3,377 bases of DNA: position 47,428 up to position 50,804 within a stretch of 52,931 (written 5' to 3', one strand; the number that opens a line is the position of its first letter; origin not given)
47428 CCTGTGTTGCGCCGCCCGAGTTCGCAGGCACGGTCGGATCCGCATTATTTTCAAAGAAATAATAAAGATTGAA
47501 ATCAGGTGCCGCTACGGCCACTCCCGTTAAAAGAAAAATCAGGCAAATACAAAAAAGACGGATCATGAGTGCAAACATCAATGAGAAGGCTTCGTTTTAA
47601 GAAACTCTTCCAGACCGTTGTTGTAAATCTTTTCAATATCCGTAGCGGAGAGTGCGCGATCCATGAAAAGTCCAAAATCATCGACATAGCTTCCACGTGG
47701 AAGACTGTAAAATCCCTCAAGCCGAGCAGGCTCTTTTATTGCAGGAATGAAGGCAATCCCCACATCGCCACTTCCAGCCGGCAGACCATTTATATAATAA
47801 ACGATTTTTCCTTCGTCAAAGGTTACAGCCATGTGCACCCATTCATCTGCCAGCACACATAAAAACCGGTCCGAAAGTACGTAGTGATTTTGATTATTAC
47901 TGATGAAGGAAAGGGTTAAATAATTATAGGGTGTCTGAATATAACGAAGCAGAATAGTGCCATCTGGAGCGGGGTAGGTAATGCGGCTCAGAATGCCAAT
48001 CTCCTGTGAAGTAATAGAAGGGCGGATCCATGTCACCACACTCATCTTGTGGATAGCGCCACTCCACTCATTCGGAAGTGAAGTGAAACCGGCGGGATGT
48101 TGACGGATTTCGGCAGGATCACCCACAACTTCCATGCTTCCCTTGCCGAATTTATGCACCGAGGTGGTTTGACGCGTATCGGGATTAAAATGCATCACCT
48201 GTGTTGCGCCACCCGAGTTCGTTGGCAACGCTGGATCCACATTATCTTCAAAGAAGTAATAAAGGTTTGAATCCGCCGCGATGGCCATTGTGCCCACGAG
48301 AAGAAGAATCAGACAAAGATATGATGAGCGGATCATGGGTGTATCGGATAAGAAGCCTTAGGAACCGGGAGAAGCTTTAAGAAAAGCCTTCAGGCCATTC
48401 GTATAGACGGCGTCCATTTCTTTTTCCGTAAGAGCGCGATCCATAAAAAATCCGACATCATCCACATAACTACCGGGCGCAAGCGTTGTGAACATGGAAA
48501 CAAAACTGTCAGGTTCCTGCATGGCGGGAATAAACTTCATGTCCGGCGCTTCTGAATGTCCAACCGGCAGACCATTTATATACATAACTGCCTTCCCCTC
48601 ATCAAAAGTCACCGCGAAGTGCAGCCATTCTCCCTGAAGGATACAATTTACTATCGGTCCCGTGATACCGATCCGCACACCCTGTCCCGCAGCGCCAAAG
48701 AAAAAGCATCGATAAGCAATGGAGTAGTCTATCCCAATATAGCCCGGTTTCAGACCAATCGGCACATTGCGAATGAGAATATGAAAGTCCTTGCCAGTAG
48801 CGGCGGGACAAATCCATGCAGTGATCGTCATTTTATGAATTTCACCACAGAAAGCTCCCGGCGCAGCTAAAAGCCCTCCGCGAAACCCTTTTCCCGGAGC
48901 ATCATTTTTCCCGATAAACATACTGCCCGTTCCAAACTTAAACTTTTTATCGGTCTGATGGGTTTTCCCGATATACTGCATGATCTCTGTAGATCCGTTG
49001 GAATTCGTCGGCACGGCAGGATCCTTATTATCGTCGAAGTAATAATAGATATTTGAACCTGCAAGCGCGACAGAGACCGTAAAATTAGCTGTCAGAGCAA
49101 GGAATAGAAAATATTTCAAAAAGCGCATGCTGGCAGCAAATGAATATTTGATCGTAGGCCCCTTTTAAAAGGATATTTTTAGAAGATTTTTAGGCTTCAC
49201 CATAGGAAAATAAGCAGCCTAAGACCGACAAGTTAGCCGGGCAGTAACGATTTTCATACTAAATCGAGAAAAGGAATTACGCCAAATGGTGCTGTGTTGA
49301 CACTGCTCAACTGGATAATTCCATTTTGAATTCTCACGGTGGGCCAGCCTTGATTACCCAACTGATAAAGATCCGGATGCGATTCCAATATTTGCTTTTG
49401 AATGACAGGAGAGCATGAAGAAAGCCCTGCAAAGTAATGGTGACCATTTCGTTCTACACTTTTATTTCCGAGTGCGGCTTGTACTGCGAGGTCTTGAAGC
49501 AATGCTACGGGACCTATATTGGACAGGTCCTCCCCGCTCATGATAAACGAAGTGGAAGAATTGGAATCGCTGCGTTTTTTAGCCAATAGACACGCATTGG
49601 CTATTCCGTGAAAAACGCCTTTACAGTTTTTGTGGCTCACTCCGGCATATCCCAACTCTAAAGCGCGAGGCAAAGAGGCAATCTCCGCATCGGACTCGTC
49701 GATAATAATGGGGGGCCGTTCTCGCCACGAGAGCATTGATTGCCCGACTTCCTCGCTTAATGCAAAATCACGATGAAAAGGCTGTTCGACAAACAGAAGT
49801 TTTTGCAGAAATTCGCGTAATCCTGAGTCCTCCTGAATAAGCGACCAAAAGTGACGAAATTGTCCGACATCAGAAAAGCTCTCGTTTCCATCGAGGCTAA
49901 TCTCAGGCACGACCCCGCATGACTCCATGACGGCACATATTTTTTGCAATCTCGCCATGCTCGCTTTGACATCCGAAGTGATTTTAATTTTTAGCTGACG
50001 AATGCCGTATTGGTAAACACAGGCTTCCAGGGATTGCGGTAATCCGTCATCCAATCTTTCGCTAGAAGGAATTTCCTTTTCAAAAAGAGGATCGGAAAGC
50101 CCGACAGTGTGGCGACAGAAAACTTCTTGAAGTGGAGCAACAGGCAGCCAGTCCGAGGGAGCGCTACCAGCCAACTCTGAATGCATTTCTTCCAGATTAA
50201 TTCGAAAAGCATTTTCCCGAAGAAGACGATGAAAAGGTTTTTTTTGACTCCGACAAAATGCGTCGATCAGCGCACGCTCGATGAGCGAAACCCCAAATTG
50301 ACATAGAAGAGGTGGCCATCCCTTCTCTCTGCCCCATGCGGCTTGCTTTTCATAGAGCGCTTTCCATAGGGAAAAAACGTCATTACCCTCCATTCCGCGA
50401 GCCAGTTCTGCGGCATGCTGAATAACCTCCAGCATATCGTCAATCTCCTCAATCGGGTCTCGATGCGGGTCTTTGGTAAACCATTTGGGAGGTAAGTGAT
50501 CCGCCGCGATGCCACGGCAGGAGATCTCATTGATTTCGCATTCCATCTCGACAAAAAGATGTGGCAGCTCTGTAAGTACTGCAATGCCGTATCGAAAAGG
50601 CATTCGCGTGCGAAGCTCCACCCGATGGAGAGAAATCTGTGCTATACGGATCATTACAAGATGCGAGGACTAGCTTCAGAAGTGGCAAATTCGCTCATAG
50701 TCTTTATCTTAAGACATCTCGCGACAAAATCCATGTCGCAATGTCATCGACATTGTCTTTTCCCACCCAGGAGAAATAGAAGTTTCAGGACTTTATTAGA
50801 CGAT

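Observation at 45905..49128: Head-to-tail array of four secreted LamG/ConA-like paralogs; six family members in one 53-kb window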

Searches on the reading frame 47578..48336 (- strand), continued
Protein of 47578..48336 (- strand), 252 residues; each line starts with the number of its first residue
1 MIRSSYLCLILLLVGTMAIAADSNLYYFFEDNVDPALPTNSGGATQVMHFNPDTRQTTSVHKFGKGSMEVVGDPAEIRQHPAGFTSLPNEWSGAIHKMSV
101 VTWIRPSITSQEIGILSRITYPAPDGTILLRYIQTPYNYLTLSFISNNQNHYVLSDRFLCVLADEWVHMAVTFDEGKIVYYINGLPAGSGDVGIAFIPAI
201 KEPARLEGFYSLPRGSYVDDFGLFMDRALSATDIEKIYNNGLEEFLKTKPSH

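Call 60: find_encoding_contigs(protein=P0015, flank=8000, max_places=2)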
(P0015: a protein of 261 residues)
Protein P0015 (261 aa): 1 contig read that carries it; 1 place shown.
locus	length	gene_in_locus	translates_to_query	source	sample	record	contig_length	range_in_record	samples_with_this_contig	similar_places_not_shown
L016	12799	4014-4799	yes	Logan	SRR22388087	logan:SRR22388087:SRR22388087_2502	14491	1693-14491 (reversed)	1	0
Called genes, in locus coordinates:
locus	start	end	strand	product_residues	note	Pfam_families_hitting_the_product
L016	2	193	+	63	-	?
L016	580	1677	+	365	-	PF00356:LacI (weak), PF00532:Peripla_BP_1 (faint), PF13377:Peripla_BP_3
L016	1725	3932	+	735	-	-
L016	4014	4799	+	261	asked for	PF13385:Laminin_G_3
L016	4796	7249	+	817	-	PF03648:Glyco_hydro_67N (weak), PF16126:DUF4838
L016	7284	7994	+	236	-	-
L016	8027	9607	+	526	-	PF12708:Pect-lyase_RHGA_epim, PF00295:Glyco_hydro_28, PF13229:Beta_helix (faint)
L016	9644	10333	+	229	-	PF00657:Lipase_GDSL, PF13472:Lipase_GDSL_2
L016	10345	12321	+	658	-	PF05448:AXE1 (weak)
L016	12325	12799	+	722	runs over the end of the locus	?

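Call 61: find_encoding_contigs(protein=P0017, flank=8000, max_places=2)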
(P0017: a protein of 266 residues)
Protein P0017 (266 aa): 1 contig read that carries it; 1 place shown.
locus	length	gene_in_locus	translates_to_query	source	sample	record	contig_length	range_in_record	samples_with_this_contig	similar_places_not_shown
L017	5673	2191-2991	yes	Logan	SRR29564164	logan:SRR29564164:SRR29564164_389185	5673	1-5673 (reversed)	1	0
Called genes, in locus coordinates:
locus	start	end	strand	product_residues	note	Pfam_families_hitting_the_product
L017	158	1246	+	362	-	PF13407:Peripla_BP_4, PF00532:Peripla_BP_1, PF13377:Peripla_BP_3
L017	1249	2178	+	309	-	-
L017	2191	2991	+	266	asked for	PF13385:Laminin_G_3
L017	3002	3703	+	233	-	-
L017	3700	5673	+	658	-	?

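Call 62: find_encoding_contigs(protein=P0008, flank=8000, max_places=2)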
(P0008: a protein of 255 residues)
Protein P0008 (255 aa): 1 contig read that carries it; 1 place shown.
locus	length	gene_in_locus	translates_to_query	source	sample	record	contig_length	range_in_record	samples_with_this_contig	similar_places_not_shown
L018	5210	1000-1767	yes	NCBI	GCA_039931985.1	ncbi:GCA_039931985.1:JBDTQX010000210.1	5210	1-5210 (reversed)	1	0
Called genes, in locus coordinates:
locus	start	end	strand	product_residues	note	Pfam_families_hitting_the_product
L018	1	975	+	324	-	?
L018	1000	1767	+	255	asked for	PF13385:Laminin_G_3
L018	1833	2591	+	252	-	PF13385:Laminin_G_3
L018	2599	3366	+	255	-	PF13385:Laminin_G_3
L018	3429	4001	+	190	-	-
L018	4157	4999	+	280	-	PF12833:HTH_18, PF00165:HTH_AraC (weak)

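Call 69: search_protein_families(library=pfam, proteins=[L018:1-975:+, L018:3429-4001:+, L013:3305-3988:+, L002:1602-3290:+, L016:1725-3932:+, L013:1483-2271:+], max_evalue=1)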
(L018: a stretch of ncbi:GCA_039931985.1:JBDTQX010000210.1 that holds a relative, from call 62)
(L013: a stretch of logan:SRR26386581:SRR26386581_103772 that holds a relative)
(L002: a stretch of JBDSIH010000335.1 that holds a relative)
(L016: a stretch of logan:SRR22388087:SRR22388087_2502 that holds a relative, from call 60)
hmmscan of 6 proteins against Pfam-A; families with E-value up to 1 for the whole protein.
L018:1-975:+ (324 aa): 4 families
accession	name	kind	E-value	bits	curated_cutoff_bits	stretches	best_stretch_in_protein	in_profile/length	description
PF10654.15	DUF2481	-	0.038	14.5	27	1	246-282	9-45/126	Protein of unknown function (DUF2481)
PF16326.10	ABC_tran_CTD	-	0.068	13.8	32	1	237-291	12-68/69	ABC transporter C-terminal domain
PF19683.4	DUF6185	-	0.092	11.3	25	1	143-285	469-615/825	Family of unknown function (DUF6185)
PF08807.15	DUF1798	-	0.22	12.2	25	1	237-302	3-68/108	Bacterial domain of unknown function (DUF1798)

L018:3429-4001:+ (190 aa): 1 family
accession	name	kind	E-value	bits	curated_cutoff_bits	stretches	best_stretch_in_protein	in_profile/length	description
PF11408.13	Helicase_Sgs1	-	0.14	12.6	22.2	1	94-142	22-70/80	Sgs1 RecQ helicase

L013:3305-3988:+ (227 aa): 0 families

L002:1602-3290:+ (562 aa): 2 families
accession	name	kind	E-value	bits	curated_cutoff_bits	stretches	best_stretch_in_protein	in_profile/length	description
PF07589.16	PEP-CTERM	-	0.0014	19.1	20.7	1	535-560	1-24/24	PEP-CTERM motif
PF21614.2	DUF6854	-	0.051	14.4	27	0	29-62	15-48/96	Domain of unknown function (DUF6854)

L016:1725-3932:+ (735 aa): 2 families
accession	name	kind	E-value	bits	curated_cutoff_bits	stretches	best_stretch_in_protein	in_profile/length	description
PF12951.13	PATR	-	2.7e-05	24.6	27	1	519-548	1-30/30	Passenger-associated-transport-repeat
PF07589.16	PEP-CTERM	-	0.08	13.5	20.7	1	707-730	2-24/24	PEP-CTERM motif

L013:1483-2271:+ (262 aa): 2 families
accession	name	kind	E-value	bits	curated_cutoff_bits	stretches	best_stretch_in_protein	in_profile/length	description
PF07963.17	N_methyl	-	9.3e-05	22.3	21.2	1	12-33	5-26/27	Prokaryotic N-terminal methylation motif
PF06126.16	Herpes_LAMP2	-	0.062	12.4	27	1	14-90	37-107/510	Herpesvirus Latent membrane protein 2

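Call 76: predict_structure(alignment_id=A3)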
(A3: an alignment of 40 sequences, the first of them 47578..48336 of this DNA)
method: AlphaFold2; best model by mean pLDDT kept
length: 252 residues; sequences in the alignment: 40
mean_pLDDT: 92.0   pTM: 0.88
mean pLDDT of the five models: 92.0, 91.2, 91.0, 89.7, 89.6
residues with pLDDT >= 90: 197; 70-90: 34; 50-70: 21; < 50: 0
segments of 3 or more residues with pLDDT < 50: none
pLDDT, mean of each block of 10 residues (from residue 1): 65 63 91 92 90 97 98 84 93 96 95 95 96 90 98 94 97 99 98 98 96 96 97 98 91 55
secondary structure, 60 per line:
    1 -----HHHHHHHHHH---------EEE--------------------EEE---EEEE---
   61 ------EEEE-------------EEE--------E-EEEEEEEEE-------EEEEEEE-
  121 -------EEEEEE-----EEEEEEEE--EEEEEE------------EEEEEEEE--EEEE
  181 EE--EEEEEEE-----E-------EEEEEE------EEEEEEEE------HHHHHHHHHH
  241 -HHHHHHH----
elements in order: H6-15 E25-27 E48-50 E54-57 E67-70 E84-86 E97-105 E113-119 E128-133 E139-146 E149-154 E167-174 E177-182 E185-191 E205-210 E217-224 H231-240 H242-248

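Call 78: fold_search(model_id=the predicted structure, library=pdb)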
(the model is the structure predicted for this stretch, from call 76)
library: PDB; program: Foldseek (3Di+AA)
matches with E <= 10: 1633; with E <= 0.001: 703
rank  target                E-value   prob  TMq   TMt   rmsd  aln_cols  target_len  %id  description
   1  2vxr                  7.8e-12  1.00  0.59  0.37   4.8       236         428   16  Crystal Structure of the Botulinum Neurotoxin serotype G binding domain (released 2009-07-07)
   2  5v38_A                7.3e-11  1.00  0.59  0.37   5.1       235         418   14  Crystal Structure of The Receptor-binding Domain of Botulinum Neurotoxin Type HA (released 2017-03-22)
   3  5v38_B                1.2e-10  1.00  0.59  0.38   4.6       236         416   14  Crystal Structure of The Receptor-binding Domain of Botulinum Neurotoxin Type HA (released 2017-03-22)
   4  3mpp                  2.8e-10  1.00  0.58  0.38   4.7       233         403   17  Botulinum Neurotoxin Type G Receptor Binding Domain (released 2010-06-16)
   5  6hox                  3.1e-10  1.00  0.60  0.38   4.6       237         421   13  Crystal structure of the binding domain of Paraclostridial Mosquitocidal Protein 1 (released 2019-07-10)
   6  7ce2_A                3.3e-10  1.00  0.60  0.36   4.7       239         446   18  The Crystal structure of TeNT Hc complexed with neutralizing antibody (released 2021-04-07)
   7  5mk8_A                3.4e-10  1.00  0.51  0.33   9.9       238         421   15  Crystal structure of the receptor-binding domain of the FA hybrid Clostridium botulinum neurotoxin (released 2018-03-28)
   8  6f0o                  4.3e-10  1.00  0.59  0.39   4.4       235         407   15  Botulinum neurotoxin A3 Hc domain (released 2018-01-10)
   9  6es1_A                5.3e-10  1.00  0.59  0.38   4.5       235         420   14  Crystal structure of the binding domain from botulinum neurotoxin A2 bound to extracellular domain of human receptor S (released 2018-04-25)
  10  5moy_A                5.3e-10  1.00  0.59  0.38   4.5       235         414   15  Crystal structure of the BoNT/A2 receptor-binding domain in complex with the luminal domain of its neuronal receptor S (released 2017-03-15)
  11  1a8d                  5.3e-10  1.00  0.59  0.35   4.8       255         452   16  TETANUS TOXIN C FRAGMENT (released 1998-10-14)
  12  5n0c_B                5.6e-10  1.00  0.57  0.13   4.2       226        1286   18  Crystal structure of the tetanus neurotoxin in complex with GM1a (released 2017-06-21)
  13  5n0b_A                5.9e-10  1.00  0.57  0.13   4.4       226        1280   18  Crystal structure of the tetanus neurotoxin in complex with GD1a (released 2017-06-21)
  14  9qc8_B                6.5e-10  1.00  0.64  0.15   3.4       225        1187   10  BoNT-NTNH-HA70 complex from Clostridium botulinum Serotype B1 (released 2025-09-10)
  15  3v0a_A                7.7e-10  1.00  0.54  0.12  10.6       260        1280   13  2.7 angstrom crystal structure of BoNT/Ai in complex with NTNHA (released 2012-03-14)
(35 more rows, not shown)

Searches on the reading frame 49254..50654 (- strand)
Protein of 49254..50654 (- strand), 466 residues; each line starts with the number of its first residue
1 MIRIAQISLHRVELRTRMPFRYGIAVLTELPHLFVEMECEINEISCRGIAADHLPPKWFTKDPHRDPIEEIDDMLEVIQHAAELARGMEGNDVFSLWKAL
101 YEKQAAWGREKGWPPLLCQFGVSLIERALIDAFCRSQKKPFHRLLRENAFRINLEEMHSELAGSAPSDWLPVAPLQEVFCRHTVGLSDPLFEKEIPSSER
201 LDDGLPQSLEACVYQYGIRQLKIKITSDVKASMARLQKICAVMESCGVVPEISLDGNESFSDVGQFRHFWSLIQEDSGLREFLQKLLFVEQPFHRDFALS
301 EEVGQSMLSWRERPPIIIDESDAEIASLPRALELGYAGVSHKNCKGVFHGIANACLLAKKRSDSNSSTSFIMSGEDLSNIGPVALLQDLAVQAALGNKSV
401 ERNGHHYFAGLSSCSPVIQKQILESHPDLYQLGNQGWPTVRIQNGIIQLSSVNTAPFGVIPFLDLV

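Call 7: search_protein_families(library=pfam, proteins=[window:49254-50654:-], max_evalue=0.001)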
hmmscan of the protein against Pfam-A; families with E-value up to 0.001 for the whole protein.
window:49254-50654:- (466 aa): 1 family
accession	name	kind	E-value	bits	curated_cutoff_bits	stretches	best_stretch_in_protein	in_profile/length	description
PF13378.12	MR_MLE_C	-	2.1e-05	24.8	29.4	1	209-339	6-122/219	Enolase C-terminal domain-like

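Call 33: search_solved_structures(query=window:49254-50654:-, max_evalue=0.01)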
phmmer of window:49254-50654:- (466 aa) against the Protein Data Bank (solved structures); distinct sequences matched with E-value up to 0.01: 0.

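Call 36: search_protein_families(library=ncbifam, proteins=[window:49254-50654:-], max_evalue=0.001)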
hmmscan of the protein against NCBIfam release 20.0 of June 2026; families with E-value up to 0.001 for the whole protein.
window:49254-50654:- (466 aa): 0 families

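Call 69: search_protein_families(library=pfam, proteins=[window:49254-50654:-], max_evalue=1)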
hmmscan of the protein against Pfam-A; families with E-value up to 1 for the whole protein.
window:49254-50654:- (466 aa): 1 family
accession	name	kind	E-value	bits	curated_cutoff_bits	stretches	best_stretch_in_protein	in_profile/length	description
PF13378.12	MR_MLE_C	-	2.1e-05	24.8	29.4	1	209-339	6-122/219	Enolase C-terminal domain-like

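Call 72: find_homologous_proteins(query=window:49254-50654:-, max_evalue=0.00001)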
Query window:49254-50654:- (466 aa): 7429 proteins with E <= 0.00001 among 8000 candidates; the best 120 are listed.
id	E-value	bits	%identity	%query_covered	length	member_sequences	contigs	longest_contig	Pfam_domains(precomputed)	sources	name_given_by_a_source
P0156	0.0e+0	1070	100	100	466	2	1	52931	-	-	-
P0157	9.1e-229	778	74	99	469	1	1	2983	-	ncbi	ncbi:MAG: hypothetical protein ABIP97_05790 [Chthoniobacterales bacterium]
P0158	6.3e-226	769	72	99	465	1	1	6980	-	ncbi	ncbi:MAG: hypothetical protein ABI615_08600 [Chthoniobacterales bacterium]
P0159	3.2e-176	605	60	98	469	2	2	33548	-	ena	-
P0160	7.8e-176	604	60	99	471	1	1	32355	-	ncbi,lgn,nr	ncbi:MAG: hypothetical protein LV480_14785 [Methylacidiphilales bacterium]|nr:hypothetical protein [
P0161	8.0e-176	604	59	98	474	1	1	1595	-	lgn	-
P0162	9.0e-176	603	59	98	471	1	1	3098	-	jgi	-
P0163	9.0e-173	593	60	98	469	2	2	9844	-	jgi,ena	-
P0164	1.5e-172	593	59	100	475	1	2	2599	-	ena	-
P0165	1.7e-172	593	60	100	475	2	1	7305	-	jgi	-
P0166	1.8e-171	589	59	100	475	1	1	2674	-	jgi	jgi:hypothetical protein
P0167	1.9e-171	589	56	99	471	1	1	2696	-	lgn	-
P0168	2.4e-171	589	57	97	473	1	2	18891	PF13378.13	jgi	-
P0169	2.4e-170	585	57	100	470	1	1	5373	-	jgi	-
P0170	3.0e-170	585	57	100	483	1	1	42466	PF13378.13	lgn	-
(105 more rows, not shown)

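Call 73: find_encoding_contigs(protein=P0158, flank=8000, max_places=2)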
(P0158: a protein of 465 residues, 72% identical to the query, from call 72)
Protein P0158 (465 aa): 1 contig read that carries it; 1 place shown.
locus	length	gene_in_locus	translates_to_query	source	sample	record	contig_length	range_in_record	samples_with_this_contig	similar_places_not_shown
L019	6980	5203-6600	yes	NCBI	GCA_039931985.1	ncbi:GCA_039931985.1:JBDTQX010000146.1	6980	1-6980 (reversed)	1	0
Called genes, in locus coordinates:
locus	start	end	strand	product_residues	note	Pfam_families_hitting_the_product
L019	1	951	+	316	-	PF01408:GFO_IDH_MocA, PF22725:GFO_IDH_MocA_C3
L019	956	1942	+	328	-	PF00294:PfkB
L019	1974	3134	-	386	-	PF13377:Peripla_BP_3, PF12833:HTH_18, PF00165:HTH_AraC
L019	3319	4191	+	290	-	PF13385:Laminin_G_3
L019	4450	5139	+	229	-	PF13385:Laminin_G_3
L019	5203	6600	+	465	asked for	-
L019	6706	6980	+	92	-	PF01408:GFO_IDH_MocA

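Call 74: find_encoding_contigs(protein=P0160, flank=8000, max_places=2)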
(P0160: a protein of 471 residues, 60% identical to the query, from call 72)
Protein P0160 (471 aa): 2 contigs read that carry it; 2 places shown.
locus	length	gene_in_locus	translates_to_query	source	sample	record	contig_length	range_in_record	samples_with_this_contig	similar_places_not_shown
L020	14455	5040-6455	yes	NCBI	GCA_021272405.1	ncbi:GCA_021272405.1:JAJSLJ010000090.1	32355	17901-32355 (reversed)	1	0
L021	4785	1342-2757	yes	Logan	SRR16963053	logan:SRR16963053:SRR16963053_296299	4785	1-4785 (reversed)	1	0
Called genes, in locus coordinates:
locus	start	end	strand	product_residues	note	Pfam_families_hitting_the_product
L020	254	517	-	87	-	-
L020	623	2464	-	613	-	-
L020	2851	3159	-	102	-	PF05016:ParE_toxin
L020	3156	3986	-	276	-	PF23023:Anti-Pycsar_Apyc1 (weak), PF00753:Lactamase_B, PF13483:Lactamase_B_3 (faint), PF12706:Lactamase_B_2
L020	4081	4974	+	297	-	-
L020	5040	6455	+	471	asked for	-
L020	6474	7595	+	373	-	PF01408:GFO_IDH_MocA, PF02894:GFO_IDH_MocA_C, PF22725:GFO_IDH_MocA_C3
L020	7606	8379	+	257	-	PF01261:AP_endonuc_2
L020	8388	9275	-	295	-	PF01210:NAD_Gly3P_dh_N, PF07479:NAD_Gly3P_dh_C, PF20618:GPD_NAD_C_bact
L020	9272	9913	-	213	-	PF02660:G3P_acyltransf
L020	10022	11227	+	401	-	PF13439:Glyco_transf_4, PF20706:GT4-conflict, PF00534:Glycos_transf_1, PF13692:Glyco_trans_1_4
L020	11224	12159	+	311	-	-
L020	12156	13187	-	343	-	PF04616:Glyco_hydro_43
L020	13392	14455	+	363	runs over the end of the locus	PF12710:HAD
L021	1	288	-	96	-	?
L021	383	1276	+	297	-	-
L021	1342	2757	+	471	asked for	-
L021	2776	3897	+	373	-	PF01408:GFO_IDH_MocA, PF02894:GFO_IDH_MocA_C, PF22725:GFO_IDH_MocA_C3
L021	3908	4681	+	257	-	PF01261:AP_endonuc_2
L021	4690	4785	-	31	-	?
